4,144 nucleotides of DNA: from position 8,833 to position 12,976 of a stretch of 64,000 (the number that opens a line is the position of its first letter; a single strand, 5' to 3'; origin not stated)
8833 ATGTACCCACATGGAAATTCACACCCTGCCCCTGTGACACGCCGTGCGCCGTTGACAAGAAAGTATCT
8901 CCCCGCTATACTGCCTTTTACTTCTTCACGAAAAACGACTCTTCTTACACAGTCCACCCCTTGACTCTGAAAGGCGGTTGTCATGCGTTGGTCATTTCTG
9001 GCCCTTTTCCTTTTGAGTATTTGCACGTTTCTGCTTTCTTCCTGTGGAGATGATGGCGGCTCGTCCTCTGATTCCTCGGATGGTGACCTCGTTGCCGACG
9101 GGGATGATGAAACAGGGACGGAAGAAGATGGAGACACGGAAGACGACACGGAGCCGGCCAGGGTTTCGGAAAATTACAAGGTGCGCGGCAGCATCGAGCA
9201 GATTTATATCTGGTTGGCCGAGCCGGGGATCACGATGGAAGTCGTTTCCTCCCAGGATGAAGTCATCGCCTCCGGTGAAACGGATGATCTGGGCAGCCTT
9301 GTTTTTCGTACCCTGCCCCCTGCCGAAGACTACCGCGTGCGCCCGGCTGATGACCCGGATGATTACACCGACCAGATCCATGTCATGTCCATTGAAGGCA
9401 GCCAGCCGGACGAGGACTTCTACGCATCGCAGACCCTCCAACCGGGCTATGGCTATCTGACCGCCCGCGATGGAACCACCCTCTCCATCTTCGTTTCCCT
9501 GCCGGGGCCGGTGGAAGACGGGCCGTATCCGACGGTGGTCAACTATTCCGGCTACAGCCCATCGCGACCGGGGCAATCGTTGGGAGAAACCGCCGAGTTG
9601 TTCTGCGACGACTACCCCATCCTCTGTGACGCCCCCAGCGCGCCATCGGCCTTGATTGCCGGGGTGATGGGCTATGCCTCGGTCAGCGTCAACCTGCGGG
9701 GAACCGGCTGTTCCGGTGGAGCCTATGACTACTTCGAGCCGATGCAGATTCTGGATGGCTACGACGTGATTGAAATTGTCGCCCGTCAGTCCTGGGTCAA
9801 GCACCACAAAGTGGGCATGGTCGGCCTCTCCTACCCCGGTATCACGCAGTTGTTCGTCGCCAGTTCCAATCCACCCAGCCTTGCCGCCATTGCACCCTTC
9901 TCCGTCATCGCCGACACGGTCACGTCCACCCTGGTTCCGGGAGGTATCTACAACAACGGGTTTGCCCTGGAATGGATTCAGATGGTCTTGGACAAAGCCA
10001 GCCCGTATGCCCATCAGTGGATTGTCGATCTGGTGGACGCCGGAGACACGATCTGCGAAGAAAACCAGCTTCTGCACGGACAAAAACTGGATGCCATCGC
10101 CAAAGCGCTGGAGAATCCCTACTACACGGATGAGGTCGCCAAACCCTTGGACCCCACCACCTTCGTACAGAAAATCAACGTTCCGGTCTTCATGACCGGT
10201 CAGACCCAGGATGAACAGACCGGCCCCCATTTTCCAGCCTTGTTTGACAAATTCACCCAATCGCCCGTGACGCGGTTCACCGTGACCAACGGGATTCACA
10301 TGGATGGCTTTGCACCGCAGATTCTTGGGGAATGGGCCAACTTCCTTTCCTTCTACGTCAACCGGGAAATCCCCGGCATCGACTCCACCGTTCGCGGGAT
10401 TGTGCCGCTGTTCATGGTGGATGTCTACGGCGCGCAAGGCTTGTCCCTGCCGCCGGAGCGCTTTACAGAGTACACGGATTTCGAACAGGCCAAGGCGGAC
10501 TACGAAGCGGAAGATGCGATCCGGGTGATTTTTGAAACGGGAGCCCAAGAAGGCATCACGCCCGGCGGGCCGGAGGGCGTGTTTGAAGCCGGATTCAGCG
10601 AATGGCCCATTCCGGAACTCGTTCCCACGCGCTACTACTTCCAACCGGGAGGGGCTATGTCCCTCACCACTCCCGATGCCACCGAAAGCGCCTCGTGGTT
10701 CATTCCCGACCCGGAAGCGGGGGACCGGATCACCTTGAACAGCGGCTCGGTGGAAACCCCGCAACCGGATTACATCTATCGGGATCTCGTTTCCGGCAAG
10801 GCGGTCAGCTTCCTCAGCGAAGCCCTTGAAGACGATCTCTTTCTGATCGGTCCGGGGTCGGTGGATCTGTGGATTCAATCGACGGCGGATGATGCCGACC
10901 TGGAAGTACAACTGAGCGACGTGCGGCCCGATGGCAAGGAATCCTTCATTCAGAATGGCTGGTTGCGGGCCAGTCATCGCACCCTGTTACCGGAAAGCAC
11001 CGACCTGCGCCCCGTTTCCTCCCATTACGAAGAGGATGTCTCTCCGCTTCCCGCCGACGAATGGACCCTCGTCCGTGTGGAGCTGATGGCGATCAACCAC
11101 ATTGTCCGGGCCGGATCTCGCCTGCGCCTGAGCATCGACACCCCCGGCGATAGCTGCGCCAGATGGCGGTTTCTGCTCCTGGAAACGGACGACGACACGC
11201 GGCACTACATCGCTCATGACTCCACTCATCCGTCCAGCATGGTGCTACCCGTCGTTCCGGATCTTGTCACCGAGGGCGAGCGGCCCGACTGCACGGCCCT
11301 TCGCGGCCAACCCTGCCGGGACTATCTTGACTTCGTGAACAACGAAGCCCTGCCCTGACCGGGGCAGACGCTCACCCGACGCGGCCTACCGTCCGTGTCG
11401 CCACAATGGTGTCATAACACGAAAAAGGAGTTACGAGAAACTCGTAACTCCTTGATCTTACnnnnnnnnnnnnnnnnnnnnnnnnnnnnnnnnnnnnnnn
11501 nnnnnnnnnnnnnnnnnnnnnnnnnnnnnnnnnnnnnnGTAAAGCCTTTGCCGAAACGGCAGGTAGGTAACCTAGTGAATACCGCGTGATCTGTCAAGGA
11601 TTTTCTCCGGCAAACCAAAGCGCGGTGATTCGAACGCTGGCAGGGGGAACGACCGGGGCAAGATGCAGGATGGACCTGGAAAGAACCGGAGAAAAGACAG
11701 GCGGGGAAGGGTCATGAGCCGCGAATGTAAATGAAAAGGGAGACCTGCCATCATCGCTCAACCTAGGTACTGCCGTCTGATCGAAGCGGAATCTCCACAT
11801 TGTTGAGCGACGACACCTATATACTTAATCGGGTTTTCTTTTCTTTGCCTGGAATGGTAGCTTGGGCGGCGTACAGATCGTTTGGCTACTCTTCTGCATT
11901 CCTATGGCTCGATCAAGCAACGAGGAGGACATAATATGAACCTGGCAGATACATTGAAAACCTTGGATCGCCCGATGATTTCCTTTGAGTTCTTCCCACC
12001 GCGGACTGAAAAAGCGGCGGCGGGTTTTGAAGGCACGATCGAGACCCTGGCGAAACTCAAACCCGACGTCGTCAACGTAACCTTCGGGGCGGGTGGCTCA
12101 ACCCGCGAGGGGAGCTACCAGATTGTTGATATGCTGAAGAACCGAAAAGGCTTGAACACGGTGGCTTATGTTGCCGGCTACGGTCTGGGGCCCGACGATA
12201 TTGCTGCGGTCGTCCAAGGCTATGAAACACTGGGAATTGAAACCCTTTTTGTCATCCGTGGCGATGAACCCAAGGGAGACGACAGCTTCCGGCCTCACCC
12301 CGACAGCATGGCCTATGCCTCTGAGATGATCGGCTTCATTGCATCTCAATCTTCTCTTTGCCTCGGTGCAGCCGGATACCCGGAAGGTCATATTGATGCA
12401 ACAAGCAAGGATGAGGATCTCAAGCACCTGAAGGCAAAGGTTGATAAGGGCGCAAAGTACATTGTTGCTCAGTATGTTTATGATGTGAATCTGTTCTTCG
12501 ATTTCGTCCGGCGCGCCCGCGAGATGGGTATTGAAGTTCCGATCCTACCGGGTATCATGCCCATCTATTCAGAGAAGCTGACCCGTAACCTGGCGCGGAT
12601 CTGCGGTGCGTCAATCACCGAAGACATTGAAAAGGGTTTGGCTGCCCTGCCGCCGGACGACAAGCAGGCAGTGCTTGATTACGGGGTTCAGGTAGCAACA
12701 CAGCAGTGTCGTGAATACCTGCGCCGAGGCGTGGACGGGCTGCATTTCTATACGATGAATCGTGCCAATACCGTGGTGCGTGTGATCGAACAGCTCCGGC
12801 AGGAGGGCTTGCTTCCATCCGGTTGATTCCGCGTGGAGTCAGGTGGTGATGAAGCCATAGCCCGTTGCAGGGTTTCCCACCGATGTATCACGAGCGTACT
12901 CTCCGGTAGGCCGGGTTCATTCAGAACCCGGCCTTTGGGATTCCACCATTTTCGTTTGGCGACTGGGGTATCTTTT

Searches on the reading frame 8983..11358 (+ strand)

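Call 14: search_protein_families(library=pfam, proteins=[window:8983-11358:+], max_evalue=0.00001)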
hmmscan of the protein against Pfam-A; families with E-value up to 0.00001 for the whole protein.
window:8983-11358:+ (791 aa): 2 families
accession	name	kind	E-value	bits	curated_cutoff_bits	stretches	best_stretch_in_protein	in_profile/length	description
PF02129.25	Peptidase_S15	-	3.5e-31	109.3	23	1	163-440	1-261/262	X-Pro dipeptidyl-peptidase (S15 family)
PF08530.16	PepX_C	-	3.3e-29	102.8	22.5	1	537-752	22-215/217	X-Pro dipeptidyl-peptidase C-terminal non-catalytic domain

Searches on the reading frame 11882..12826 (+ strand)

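Call 14: search_protein_families(library=pfam, proteins=[window:11882-12826:+], max_evalue=0.00001)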
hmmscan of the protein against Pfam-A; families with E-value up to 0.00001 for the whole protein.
window:11882-12826:+ (314 aa): 1 family
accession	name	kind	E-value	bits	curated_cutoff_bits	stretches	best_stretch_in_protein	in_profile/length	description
PF02219.23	MTHFR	-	1.3e-72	245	24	1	29-305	9-286/287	Methylenetetrahydrofolate reductase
